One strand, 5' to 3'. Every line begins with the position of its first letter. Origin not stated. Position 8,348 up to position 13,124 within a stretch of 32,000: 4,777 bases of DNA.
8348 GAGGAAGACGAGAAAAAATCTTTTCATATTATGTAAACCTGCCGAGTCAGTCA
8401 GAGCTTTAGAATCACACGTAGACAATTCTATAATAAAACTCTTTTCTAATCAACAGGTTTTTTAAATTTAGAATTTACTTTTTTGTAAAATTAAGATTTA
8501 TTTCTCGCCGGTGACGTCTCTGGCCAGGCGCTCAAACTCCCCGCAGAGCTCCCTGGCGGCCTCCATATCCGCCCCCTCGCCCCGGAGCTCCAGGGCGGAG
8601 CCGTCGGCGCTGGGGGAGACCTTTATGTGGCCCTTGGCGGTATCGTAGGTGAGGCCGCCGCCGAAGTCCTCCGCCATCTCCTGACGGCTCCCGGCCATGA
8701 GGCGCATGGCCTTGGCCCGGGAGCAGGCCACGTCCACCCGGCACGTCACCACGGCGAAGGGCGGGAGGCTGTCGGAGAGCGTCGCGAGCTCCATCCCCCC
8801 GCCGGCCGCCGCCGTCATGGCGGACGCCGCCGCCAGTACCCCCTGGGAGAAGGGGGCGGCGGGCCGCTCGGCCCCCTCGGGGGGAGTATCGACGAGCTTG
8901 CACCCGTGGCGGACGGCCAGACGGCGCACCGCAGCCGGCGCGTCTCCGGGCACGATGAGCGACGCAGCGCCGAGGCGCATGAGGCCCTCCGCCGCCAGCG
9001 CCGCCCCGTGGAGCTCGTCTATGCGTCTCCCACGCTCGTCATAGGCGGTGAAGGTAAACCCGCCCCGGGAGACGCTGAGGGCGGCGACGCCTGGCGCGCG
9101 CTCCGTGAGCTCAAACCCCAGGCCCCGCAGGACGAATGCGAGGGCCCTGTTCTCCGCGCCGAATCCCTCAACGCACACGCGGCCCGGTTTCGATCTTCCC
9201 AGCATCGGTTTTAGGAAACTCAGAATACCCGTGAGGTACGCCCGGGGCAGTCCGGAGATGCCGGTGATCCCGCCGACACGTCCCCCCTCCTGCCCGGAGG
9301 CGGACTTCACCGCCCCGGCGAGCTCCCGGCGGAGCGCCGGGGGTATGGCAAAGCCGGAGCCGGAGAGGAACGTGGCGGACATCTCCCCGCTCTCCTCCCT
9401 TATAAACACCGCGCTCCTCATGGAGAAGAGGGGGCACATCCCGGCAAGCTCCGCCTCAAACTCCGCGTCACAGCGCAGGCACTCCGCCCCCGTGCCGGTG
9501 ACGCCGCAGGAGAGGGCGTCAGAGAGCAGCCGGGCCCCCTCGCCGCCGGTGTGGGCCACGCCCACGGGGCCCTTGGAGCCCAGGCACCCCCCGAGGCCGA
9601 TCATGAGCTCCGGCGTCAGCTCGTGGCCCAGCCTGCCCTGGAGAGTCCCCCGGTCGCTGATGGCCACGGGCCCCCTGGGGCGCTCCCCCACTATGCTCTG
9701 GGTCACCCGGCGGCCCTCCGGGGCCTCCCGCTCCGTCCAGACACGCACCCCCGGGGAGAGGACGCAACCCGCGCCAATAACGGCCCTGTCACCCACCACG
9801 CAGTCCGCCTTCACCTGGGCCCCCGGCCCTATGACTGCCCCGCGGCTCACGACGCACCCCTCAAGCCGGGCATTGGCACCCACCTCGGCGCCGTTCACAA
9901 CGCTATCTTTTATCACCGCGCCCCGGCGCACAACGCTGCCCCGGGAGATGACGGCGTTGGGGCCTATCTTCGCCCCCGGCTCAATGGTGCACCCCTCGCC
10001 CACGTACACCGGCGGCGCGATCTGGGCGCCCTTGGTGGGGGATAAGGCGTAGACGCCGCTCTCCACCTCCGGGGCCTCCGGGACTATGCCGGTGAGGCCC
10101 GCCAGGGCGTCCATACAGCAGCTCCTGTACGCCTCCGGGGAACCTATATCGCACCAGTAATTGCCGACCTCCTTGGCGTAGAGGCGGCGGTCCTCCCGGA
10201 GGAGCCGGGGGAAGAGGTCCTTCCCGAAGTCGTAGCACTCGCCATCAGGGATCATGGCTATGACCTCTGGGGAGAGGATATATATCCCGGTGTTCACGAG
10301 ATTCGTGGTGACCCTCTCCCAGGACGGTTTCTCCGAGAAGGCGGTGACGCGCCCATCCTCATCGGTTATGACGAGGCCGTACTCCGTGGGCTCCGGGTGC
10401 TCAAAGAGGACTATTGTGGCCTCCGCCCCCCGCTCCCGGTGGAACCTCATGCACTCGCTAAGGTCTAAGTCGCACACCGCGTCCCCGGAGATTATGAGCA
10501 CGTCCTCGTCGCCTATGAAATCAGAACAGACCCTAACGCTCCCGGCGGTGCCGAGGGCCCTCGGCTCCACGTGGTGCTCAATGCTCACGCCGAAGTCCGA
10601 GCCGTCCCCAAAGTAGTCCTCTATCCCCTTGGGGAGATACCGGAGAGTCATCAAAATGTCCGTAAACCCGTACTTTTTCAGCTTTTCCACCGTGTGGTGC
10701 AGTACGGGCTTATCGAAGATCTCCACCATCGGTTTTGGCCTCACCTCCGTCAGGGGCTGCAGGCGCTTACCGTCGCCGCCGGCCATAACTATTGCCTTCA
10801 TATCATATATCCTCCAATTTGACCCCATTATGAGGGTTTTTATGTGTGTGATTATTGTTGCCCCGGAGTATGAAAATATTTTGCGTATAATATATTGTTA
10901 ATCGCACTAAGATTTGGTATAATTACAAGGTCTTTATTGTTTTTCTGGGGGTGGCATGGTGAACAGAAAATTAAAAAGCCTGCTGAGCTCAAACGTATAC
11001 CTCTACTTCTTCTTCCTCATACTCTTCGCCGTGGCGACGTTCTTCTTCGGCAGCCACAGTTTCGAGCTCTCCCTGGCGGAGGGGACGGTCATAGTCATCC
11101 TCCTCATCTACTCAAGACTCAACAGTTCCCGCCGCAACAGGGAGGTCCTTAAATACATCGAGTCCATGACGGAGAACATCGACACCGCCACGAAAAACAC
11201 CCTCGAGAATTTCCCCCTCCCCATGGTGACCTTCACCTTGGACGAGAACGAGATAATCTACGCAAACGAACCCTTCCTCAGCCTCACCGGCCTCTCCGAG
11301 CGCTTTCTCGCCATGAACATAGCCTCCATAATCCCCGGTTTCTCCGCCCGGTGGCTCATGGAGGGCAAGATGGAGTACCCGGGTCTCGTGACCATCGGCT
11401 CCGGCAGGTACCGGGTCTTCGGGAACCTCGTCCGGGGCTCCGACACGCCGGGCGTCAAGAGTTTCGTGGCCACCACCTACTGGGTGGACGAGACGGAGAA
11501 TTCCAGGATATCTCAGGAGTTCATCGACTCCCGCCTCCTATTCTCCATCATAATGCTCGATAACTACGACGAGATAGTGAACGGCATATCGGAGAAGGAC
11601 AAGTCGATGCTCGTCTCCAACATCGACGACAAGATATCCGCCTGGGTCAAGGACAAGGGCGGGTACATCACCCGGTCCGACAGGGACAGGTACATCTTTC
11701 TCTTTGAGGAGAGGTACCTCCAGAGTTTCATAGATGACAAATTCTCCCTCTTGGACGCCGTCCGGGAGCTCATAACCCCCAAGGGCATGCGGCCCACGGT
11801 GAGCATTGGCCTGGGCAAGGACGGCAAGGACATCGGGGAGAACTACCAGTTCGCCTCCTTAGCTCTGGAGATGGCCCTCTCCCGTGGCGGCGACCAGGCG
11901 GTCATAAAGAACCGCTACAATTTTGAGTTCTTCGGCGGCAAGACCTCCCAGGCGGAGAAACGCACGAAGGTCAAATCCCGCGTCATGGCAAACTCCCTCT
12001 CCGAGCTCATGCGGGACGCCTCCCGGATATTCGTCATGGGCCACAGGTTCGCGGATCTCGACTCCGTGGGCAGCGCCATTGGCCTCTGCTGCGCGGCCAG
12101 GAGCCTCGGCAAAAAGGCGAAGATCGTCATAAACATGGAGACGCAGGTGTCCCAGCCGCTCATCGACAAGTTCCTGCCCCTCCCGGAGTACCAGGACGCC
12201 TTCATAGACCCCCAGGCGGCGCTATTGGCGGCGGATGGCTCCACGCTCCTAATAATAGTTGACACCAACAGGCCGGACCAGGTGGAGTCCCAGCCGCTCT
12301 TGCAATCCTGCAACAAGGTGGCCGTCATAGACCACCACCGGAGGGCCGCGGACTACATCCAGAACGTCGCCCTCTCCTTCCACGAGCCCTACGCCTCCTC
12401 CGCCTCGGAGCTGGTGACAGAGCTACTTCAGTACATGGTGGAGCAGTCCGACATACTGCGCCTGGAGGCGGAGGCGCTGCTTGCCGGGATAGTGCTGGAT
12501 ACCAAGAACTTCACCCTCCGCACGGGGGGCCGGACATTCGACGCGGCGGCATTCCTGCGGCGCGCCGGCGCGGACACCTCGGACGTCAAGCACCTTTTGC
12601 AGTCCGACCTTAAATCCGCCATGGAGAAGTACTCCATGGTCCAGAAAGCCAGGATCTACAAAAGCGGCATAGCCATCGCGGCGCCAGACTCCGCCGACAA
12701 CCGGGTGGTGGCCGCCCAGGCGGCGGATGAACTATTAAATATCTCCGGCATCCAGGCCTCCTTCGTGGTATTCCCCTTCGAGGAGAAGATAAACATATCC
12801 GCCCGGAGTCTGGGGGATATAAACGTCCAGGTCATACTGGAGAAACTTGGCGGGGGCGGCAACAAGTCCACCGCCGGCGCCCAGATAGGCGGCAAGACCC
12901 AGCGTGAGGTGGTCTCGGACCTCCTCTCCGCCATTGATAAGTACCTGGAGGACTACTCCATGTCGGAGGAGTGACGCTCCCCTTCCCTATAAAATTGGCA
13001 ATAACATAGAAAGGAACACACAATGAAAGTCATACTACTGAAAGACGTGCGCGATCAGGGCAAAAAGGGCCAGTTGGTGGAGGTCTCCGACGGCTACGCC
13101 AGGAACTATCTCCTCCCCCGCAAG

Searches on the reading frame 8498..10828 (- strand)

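Call 61: search_protein_families(library=ncbifam, proteins=[window:8498-10828:-], max_evalue=1e-10)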
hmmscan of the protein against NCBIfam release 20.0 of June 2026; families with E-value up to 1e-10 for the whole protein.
window:8498-10828:- (776 aa): 30 families (the best 25 are shown)
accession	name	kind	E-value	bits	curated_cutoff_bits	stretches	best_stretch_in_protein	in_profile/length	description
NF052502.1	man1P_GTase_Rv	exception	4.8e-77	259.2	440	1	11-371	2-344/352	mannose-1-phosphate guanylyltransferase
TIGR03992.1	Arch_glmU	subfamily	1.2e-52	179.2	292.1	1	10-311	1-304/393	bifunctional sugar-1-phosphate nucleotidylyltransferase/acetyltransferase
TIGR01208.1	rmlA_long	equivalog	1.1e-38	133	320.25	1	11-348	1-348/353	glucose-1-phosphate thymidylyltransferase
TIGR02091.1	glgC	equivalog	6.4e-37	127.5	424.9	1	11-340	2-363/364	glucose-1-phosphate adenylyltransferase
NF003670.0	PRK05293.1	equivalog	1.7e-35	122.7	470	1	10-342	5-361/382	glucose-1-phosphate adenylyltransferase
NF045761.1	NAMPUrTaseMurU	equivalog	5e-35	121.4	250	1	10-233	1-219/226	N-acetylmuramate alpha-1-phosphate uridylyltransferase MurU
NF041173.1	Sug_nt_acttase_Thmprot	equivalog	1e-33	116.9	600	1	10-311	1-304/405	bifunctional sugar-1-phosphate nucleotidylyltransferase/acetyltransferase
NF041313.1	UDPGP_AglF_Halo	equivalog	1.4e-30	106.4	400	1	10-191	1-180/234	UTP--glucose-1-phosphate uridylyltransferase AglF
TIGR02623.1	G1P_cyt_trans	equivalog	7.5e-29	100.9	300.25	2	94-212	106-217/255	glucose-1-phosphate cytidylyltransferase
NF049965.1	GlMnHpPGnyltfHddC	equivalog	4.8e-28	98.3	300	1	10-238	1-218/221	D-glycero-D-manno-heptose 1-phosphate guanosyltransferase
NF002772.0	PRK02862.1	equivalog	2.3e-26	92.5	537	1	93-377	99-412/429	glucose-1-phosphate adenylyltransferase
TIGR01207.1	rmlA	equivalog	2.7e-25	89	360.65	1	11-192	1-182/286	glucose-1-phosphate thymidylyltransferase RfbA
NF002023.0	PRK00844.1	subfamily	4.9e-25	88.2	458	1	11-342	8-384/408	glucose-1-phosphate adenylyltransferase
TIGR01173.1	glmU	equivalog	2.1e-24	86.2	366.85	1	10-188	1-175/452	bifunctional UDP-N-acetylglucosamine diphosphorylase/glucosamine-1-phosphate N-acetyltransferase GlmU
NF001947.0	PRK00725.1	subfamily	1.9e-23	82.9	470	1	93-342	113-396/426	glucose-1-phosphate adenylyltransferase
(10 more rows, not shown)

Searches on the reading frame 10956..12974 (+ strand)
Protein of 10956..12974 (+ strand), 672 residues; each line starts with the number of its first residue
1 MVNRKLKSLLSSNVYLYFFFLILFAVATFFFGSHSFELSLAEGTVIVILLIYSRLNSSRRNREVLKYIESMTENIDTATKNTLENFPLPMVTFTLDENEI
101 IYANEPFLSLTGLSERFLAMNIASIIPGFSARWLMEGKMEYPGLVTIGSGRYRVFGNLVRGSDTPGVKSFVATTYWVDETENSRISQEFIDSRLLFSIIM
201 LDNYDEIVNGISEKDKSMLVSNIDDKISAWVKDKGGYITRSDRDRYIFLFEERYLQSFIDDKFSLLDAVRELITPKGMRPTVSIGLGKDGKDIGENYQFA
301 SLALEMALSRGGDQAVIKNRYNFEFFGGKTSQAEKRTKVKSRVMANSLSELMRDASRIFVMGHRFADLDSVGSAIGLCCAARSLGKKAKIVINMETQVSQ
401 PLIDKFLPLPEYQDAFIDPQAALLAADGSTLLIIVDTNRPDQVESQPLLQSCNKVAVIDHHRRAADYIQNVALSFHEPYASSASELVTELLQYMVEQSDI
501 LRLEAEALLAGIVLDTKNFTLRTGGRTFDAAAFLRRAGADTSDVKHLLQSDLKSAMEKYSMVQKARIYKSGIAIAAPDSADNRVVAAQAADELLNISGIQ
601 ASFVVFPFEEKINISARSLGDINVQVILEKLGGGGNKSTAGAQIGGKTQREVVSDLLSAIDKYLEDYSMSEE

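Call 61: search_protein_families(library=ncbifam, proteins=[window:10956-12974:+], max_evalue=1e-10)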
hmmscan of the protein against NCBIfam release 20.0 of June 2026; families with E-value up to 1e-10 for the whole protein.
window:10956-12974:+ (672 aa): 3 families
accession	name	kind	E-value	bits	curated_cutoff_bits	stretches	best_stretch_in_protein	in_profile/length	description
NF011110.0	PRK14538.1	equivalog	1.9e-93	314.1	707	1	170-657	181-675/838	putative bifunctional signaling protein/50S ribosomal protein L9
NF053633.1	OlncasPapPhNrnA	equivalog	3.4e-15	55.8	350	1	422-656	75-311/317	bifunctional oligoribonuclease/PAP phosphatase NrnA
NF041569.1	A-tRNAntase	equivalog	3.4e-12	45.5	1440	1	362-659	6-300/880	A-adding tRNA nucleotidyltransferase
